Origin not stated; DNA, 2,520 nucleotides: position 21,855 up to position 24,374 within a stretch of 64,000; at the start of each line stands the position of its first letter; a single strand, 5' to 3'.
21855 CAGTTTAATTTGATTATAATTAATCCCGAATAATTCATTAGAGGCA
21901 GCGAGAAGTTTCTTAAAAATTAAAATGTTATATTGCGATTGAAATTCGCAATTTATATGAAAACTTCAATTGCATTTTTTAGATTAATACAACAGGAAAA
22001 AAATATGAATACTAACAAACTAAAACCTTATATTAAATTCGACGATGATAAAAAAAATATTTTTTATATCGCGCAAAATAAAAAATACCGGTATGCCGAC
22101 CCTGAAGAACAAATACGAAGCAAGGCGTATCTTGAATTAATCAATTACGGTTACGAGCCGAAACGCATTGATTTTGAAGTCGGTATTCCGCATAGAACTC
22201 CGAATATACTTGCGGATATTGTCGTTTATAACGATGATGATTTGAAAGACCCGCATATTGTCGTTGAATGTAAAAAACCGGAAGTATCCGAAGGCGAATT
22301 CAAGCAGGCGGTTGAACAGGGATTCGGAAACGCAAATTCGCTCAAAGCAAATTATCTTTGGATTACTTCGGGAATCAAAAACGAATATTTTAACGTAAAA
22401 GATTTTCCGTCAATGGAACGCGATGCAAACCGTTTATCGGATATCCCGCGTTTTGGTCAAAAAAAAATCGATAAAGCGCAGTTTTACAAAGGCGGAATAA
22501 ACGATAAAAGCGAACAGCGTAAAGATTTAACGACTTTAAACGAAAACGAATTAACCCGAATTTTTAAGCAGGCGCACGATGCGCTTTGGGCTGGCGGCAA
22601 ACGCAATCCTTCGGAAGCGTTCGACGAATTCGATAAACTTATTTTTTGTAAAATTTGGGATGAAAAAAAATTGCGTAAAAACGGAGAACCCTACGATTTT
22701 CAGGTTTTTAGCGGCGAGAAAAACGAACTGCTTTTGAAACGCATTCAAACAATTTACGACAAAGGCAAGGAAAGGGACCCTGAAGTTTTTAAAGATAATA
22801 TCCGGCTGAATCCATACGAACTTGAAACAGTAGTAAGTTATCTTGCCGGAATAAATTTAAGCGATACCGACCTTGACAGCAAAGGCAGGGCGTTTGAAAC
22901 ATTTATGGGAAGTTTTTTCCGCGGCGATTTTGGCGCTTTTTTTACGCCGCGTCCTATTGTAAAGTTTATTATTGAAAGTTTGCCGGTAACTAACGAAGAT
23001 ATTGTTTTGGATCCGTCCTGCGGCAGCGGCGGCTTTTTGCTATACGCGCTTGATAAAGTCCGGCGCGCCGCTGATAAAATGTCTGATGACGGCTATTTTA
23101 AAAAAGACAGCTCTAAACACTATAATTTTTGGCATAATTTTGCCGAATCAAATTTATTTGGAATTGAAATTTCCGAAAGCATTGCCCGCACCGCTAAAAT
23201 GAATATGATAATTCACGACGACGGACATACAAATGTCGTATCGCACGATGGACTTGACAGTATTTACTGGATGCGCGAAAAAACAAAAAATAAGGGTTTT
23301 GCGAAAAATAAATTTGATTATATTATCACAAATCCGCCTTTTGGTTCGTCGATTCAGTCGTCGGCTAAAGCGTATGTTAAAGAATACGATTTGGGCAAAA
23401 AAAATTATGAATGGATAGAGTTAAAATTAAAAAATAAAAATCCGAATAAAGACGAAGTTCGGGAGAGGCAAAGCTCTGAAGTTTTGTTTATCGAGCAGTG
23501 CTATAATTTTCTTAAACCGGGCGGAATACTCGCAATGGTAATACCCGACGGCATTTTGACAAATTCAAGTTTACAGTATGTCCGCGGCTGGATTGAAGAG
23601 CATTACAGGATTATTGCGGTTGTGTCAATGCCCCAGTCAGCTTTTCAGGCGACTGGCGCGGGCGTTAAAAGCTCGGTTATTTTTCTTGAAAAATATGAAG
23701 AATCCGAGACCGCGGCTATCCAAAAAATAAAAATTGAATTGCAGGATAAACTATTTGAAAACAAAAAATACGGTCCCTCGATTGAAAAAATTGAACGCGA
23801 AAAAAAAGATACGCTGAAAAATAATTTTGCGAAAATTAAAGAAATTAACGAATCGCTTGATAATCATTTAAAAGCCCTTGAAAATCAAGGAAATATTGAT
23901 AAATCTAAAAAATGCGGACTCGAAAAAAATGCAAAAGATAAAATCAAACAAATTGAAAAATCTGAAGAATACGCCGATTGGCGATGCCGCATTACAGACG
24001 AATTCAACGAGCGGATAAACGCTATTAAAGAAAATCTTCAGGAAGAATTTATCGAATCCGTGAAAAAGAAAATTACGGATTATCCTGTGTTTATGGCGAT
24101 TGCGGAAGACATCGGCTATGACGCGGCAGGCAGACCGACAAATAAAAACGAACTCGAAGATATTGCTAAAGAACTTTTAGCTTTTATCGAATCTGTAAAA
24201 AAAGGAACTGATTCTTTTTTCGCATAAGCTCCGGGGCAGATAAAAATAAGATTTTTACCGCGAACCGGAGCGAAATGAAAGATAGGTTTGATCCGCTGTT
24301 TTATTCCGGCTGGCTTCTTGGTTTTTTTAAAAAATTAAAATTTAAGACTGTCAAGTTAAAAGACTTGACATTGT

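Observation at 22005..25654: BcgI-like R-M: nuclease-methyltransferase fusion with a separate two-TRD S subunit and no HsdR, plus an unusual 170-aa coiled-coil tail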

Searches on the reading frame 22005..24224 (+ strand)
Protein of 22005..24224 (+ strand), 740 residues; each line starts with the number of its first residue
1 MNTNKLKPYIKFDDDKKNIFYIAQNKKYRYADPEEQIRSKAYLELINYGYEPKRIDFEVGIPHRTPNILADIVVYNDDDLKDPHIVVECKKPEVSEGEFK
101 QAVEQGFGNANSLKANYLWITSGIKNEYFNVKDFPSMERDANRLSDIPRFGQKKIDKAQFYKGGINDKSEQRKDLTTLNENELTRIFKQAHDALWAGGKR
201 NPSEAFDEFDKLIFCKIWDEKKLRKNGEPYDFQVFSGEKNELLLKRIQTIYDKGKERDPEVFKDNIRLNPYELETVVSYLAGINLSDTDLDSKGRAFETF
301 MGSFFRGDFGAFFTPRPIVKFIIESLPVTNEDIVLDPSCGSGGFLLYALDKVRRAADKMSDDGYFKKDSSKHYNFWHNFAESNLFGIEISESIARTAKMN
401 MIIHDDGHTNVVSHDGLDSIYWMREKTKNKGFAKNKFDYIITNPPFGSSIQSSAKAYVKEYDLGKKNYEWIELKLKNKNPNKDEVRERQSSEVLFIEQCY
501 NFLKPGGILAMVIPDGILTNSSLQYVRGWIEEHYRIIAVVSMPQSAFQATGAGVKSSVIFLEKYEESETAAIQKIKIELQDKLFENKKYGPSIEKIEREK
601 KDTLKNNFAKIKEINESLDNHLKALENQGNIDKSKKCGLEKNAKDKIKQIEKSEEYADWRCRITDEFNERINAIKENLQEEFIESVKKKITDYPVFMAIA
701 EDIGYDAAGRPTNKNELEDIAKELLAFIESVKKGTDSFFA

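Call 3: search_protein_families(library=pfam, proteins=[window:22005-24224:+], max_evalue=0.01)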
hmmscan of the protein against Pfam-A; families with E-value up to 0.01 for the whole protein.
window:22005-24224:+ (740 aa): 6 families
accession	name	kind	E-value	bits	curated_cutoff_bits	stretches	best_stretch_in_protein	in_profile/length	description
PF02384.22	N6_Mtase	-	1e-33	117.4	20.4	1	291-598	4-267/311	N-6 DNA Methylase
PF13588.12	HSDR_N_2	-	3.5e-14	53.3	25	1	33-148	1-110/110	Type I restriction enzyme R protein N terminus (HSDR_N)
PF07669.17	Eco57I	-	8.6e-14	52.4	25.3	1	383-542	2-165/171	Eco57I restriction-modification methylase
PF01170.24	UPF0020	-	6.7e-10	39.4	22.3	1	328-454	26-139/197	RMKL-like, methyltransferase domain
PF20473.4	MmeI_Mtase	-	1.2e-07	31.7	27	1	334-405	23-86/259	MmeI, DNA-methyltransferase domain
PF05175.20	MTS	-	3.1e-05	24.1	23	0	429-454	91-116/170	Methyltransferase small domain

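Call 4: search_protein_families(library=ncbifam, proteins=[window:22005-24224:+], max_evalue=0.01)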
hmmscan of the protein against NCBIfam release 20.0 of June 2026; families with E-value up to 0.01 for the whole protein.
window:22005-24224:+ (740 aa): 8 families
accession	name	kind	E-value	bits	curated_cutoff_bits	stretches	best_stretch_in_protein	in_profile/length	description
NF047738.1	antiphage_MADS2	equivalog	8.4e-93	311.8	720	2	57-573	67-576/654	methylation-associated defense system DNA methyltransferase MAD2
TIGR02987.1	met_A_Alw26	exception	1.2e-13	50.7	353.5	1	310-637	4-310/523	Alw26I/Eco31I/Esp3I family type II restriction adenine-specific DNA-methyltransferase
NF033452.1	BREX_1_MTaseX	exception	6.1e-10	37.6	500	1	494-612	545-667/1210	BREX-1 system adenine-specific DNA-methyltransferase PglX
NF033455.1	BREX_6_MTaseX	exception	2.3e-06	25.4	900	1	311-392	308-387/1319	BREX-6 system adenine-specific DNA-methyltransferase PglX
TIGR03534.1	RF_mod_PrmC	equivalog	2.3e-05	24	199.1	1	318-448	76-168/253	peptide chain release factor N(5)-glutamine methyltransferase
NF040721.1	Trm14_Arch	equivalog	7.3e-05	22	280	1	329-452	190-305/370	tRNA (guanine(6)-N2)-methyltransferase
NF033454.1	BREX_5_MTaseX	exception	0.00053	17.6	900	1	333-400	304-363/1404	BREX-5 system adenine-specific DNA-methyltransferase PglX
TIGR01177.1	TIGR01177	hypoth_equivalog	0.00068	19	316.55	0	327-347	179-199/330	TIGR01177 family methyltransferase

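Call 5: search_protein_families(library=padloc, proteins=[window:22005-24224:+], max_evalue=0.01)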
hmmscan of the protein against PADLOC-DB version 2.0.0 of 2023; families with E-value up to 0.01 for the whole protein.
window:22005-24224:+ (740 aa): 52 families (the best 25 are shown)
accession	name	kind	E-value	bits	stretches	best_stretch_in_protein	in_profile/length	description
PDLC03030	MTase_I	-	2.8e-160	532.9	2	9-638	25-651/670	Type I methyltransferase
PDLC03018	MTase_I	-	4.4e-81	271.3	2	16-356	7-353/749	Type I methyltransferase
PDLC03318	MTase_II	-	7.8e-73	244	2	57-650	83-707/723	Type II methyltransferase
PDLC03034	MTase_I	-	6.2e-57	191.3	1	6-586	27-606/672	Type I methyltransferase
PDLC03218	MTase_II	-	3.2e-53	179.1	1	171-569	114-487/532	Type II methyltransferase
PDLC03021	MTase_I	-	2.1e-47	160.1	1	268-578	120-390/491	Type I methyltransferase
PDLC04134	mad2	-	8.1e-47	158.1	1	34-600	5-469/492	mads_2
PDLC03317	MTase_II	-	1.7e-36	123.9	1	45-566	20-533/831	Type II methyltransferase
PDLC03357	MTase_II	-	4.9e-36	122.3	2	430-567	215-338/620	Type II methyltransferase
PDLC03026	MTase_I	-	1.4e-35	121.4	1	208-573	30-365/487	Type I methyltransferase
PDLC03624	REase_MTase_IIG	-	1.9e-26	90.3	1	272-586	380-668/1271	Type IIG restriction enzyme-methyltransferase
PDLC03025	MTase_I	-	4.5e-23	79.7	1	268-679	117-486/569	Type I methyltransferase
PDLC03024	MTase_I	-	8.8e-23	78.6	1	336-566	329-577/628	Type I methyltransferase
PDLC03023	MTase_I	-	4.2e-22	76.3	2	488-573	572-669/716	Type I methyltransferase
PDLC03267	MTase_II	-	7.2e-22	76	1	310-634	14-284/539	Type II methyltransferase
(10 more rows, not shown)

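Call 12: find_homologous_proteins(query=window:22005-24224:+, max_evalue=1e-10)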
Query window:22005-24224:+ (740 aa): 7946 proteins with E <= 1e-10 among 8000 candidates; the best 120 are listed.
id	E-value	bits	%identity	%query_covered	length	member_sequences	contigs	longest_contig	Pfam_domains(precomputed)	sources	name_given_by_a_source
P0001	0.0e+0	1678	100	100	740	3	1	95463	PF05175.21,PF02384.23,PF07669.18,PF01170.25,PF13588.13,PF20473.5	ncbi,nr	ncbi:MAG TPA: N-6 DNA methylase [bacterium]|nr:N-6 DNA methylase [bacterium]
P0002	0.0e+0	1046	63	99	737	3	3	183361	PF02384.23,PF07669.18,PF01170.25,PF13588.13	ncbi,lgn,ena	-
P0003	0.0e+0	1045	63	99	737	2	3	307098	PF02384.23,PF07669.18,PF13588.13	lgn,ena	-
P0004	0.0e+0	1032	63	99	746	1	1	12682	PF05175.21,PF02384.23,PF07669.18,PF01170.25,PF13588.13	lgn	-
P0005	0.0e+0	1023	60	99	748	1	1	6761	PF02384.23,PF07669.18,PF13588.13,PF20473.5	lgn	-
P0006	0.0e+0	1019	61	99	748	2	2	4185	PF02384.23,PF07669.18,PF13588.13,PF20473.5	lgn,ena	-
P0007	0.0e+0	1019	63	99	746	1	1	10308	PF02384.23,PF07669.18,PF01170.25,PF13588.13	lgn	-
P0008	0.0e+0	1011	61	98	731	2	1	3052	PF02384.23,PF07669.18,PF01170.25,PF13588.13,PF20473.5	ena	-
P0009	3.2e-298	1009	60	99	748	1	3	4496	PF02384.23,PF07669.18,PF13588.13,PF20473.5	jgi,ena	-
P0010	6.2e-296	1001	62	99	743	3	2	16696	PF02384.23,PF07669.18,PF01170.25,PF13588.13,PF20473.5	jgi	jgi:type I restriction enzyme M protein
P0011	3.8e-295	999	59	99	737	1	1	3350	PF02384.23,PF07669.18,PF01170.25,PF13588.13,PF20473.5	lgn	-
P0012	2.7e-294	996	61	99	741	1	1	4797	PF02384.23,PF07669.18,PF01170.25,PF13588.13,PF20473.5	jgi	jgi:type I restriction enzyme M protein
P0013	2.8e-294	996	60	99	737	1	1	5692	PF05175.21,PF02384.23,PF07669.18,PF01170.25,PF13588.13,PF20473.5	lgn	-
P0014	6.5e-293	992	61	99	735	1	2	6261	PF02384.23,PF07669.18,PF01170.25,PF13588.13,PF20473.5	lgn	-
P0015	1.7e-292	990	60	99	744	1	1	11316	PF02384.23,PF07669.18,PF01170.25,PF13588.13,PF20473.5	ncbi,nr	ncbi:N-6 DNA methylase [Candidatus Halobeggiatoa sp. HSG11]|nr:N-6 DNA methylase [Candidatus Halobeg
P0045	1.9e-282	957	58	100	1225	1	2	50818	PF02384.23,PF07669.18,PF13588.13,PF01420.26,PF20473.5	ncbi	-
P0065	1.2e-279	948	58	98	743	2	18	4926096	PF02384.23,PF07669.18,PF01170.25,PF13588.13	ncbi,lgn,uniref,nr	ncbi:N-6 DNA methylase [Aeromonas veronii]|uniref:restriction endonuclease subunit M n=1 Tax=Aeromon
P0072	2.9e-279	946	57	100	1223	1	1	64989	PF02384.23,PF07669.18,PF13588.13,PF01420.26,PF20473.5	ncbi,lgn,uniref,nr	ncbi:hypothetical protein CKO12_07680 [Chromatium okenii]|uniref:N-6 DNA methylase n=1 Tax=Chromatiu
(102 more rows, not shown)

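Call 13: search_solved_structures(query=window:22005-24224:+, max_evalue=0.001, show_alignments=2)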
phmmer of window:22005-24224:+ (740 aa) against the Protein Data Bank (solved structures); distinct sequences matched with E-value up to 0.001: 10.
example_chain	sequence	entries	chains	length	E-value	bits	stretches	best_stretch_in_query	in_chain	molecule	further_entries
8w0p_A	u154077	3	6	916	4.4e-38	134.1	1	171-720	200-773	RM.BsaXI | site-specific DNA-methyltransferase (adenine-specific)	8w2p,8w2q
3ufb_A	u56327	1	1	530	3.9e-17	64.9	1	261-451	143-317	Type I restriction-modification system methyltransferase subunit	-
2okc_A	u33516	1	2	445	5.9e-14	54.4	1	285-586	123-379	Type I restriction enzyme StySJI M protein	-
5ybb_A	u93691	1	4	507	4.6e-13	51.4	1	269-448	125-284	Type I restriction-modification system methyltransferase subunit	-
2y7c_B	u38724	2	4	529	1.2e-12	50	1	307-451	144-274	TYPE I RESTRICTION ENZYME ECOKI M PROTEIN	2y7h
2ar0_A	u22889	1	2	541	1.2e-12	50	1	307-451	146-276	Type I restriction enzyme EcoKI M protein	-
7vru_A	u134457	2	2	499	2.4e-09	39.1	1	270-447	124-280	Site-specific DNA-methyltransferase (adenine-specific)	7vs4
7eew_A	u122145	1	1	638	6.9e-08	34.3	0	490-563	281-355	Type I restriction-modification system methyltransferase subunit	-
2f8l_A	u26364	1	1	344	6.1e-07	31.2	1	491-565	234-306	hypothetical protein lmo1582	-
7vru_B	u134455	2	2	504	9.7e-05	23.9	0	285-446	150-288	Site-specific DNA-methyltransferase (adenine-specific)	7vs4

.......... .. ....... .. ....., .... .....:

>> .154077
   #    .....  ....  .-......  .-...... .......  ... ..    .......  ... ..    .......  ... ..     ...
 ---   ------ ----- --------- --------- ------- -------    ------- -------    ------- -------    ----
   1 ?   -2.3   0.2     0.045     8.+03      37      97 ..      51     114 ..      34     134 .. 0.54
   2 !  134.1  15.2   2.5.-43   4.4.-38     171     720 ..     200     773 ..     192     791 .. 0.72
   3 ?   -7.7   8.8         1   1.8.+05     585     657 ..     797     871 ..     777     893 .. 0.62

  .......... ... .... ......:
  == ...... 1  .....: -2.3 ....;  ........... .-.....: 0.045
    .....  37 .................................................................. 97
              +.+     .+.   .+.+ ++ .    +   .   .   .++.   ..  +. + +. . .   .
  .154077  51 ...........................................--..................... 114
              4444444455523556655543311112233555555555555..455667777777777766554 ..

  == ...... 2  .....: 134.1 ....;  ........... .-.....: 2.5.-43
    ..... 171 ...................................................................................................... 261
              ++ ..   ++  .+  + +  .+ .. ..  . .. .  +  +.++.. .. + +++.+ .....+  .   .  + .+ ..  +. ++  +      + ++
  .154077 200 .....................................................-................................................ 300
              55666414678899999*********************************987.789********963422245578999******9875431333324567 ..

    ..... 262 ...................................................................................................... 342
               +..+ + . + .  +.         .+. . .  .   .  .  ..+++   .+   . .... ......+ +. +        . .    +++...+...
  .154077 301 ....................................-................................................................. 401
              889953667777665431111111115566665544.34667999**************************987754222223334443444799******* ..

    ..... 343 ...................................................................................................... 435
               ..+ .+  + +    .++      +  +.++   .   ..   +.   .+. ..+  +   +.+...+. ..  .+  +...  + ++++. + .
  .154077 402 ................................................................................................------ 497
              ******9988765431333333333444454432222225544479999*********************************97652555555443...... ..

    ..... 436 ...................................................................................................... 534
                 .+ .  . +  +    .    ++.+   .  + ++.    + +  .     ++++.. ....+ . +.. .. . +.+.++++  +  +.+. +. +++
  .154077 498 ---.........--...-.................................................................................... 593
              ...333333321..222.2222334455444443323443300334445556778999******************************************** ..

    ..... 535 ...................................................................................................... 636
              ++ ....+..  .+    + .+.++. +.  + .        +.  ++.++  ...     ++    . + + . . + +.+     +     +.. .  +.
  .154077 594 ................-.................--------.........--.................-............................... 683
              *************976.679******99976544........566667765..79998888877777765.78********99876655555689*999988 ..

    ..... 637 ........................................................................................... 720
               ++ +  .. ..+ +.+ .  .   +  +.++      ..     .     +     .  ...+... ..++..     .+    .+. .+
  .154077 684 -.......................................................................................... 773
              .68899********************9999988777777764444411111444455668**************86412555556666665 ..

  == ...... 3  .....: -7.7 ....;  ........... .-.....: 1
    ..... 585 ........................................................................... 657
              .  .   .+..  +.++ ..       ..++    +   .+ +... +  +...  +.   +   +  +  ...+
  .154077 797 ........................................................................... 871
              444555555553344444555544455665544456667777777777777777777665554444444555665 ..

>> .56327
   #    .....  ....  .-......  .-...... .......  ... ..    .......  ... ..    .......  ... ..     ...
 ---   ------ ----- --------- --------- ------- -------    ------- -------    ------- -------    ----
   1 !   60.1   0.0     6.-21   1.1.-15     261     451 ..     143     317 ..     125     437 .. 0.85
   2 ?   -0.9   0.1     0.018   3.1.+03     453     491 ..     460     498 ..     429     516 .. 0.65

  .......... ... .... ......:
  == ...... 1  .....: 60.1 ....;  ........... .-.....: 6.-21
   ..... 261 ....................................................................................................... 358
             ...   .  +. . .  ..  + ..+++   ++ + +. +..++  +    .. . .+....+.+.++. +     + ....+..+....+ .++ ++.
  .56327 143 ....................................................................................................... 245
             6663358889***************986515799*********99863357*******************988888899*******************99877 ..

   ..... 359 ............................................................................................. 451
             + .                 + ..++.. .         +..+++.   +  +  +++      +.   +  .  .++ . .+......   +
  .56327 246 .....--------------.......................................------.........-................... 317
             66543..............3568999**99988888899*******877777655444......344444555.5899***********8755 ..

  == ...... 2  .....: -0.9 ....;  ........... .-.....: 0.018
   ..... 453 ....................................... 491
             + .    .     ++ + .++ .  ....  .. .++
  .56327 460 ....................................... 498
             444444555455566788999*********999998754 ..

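Call 21: find_encoding_contigs(protein=P0001, flank=10000, max_places=3)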
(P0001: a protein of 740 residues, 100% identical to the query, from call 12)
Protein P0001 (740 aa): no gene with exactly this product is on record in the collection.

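Call 22: find_encoding_contigs(protein=P0003, flank=10000, max_places=3)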
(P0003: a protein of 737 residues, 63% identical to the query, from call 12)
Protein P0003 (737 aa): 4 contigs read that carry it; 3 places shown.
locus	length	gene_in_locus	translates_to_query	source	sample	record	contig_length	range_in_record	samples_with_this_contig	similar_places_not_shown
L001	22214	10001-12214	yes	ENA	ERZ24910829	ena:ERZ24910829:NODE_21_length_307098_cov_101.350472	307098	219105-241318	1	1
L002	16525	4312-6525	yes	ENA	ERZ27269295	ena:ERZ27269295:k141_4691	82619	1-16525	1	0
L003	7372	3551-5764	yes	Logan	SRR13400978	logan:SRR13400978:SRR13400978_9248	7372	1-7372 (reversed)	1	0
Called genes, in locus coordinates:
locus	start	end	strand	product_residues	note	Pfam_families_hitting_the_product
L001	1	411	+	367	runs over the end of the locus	PF12698:ABC2_membrane_3, PF01061:ABC2_membrane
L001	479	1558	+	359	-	PF07730:HisKA_3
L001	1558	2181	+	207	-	PF00072:Response_reg, PF00196:GerE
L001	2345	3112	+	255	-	PF00106:adh_short, PF01370:Epimerase (weak), PF08659:KR, PF13561:adh_short_C2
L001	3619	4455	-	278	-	PF00589:Phage_integrase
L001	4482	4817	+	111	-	-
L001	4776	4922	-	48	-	-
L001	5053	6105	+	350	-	PF00872:Transposase_mut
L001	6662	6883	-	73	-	-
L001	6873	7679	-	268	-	PF01966:HD (weak)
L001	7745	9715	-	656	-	PF03235:GmrSD_N, PF07510:GmrSD_C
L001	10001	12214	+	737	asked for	PF13588:HSDR_N_2, PF02384:N6_Mtase, PF07669:Eco57I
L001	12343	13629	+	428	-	PF01420:Methylase_S (weak)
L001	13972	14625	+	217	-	PF00078:RVT_1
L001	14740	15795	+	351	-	-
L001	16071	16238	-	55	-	-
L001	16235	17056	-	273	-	PF01695:IstB_IS21, PF00308:Bac_DnaA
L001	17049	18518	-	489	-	PF00665:rve, PF22483:Mu-transpos_C_2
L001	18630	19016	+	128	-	PF08388:GIIM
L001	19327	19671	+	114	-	PF05973:Gp49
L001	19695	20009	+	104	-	PF01381:HTH_3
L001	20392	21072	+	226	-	PF13518:HTH_28, PF13551:HTH_29 (weak), PF01527:HTH_Tnp_1 (weak), PF13384:HTH_23 (weak), PF13518:HTH_28, PF13551:HTH_29 (weak)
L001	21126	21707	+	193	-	PF13276:HTH_21, PF00665:rve (weak)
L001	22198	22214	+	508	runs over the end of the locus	PF13655:RVT_N, PF00078:RVT_1, PF08388:GIIM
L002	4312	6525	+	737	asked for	PF13588:HSDR_N_2, PF02384:N6_Mtase, PF07669:Eco57I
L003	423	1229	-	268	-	PF01966:HD (weak)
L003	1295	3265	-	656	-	PF03235:GmrSD_N, PF07510:GmrSD_C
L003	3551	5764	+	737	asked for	PF13588:HSDR_N_2, PF02384:N6_Mtase, PF07669:Eco57I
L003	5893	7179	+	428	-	PF01420:Methylase_S (weak)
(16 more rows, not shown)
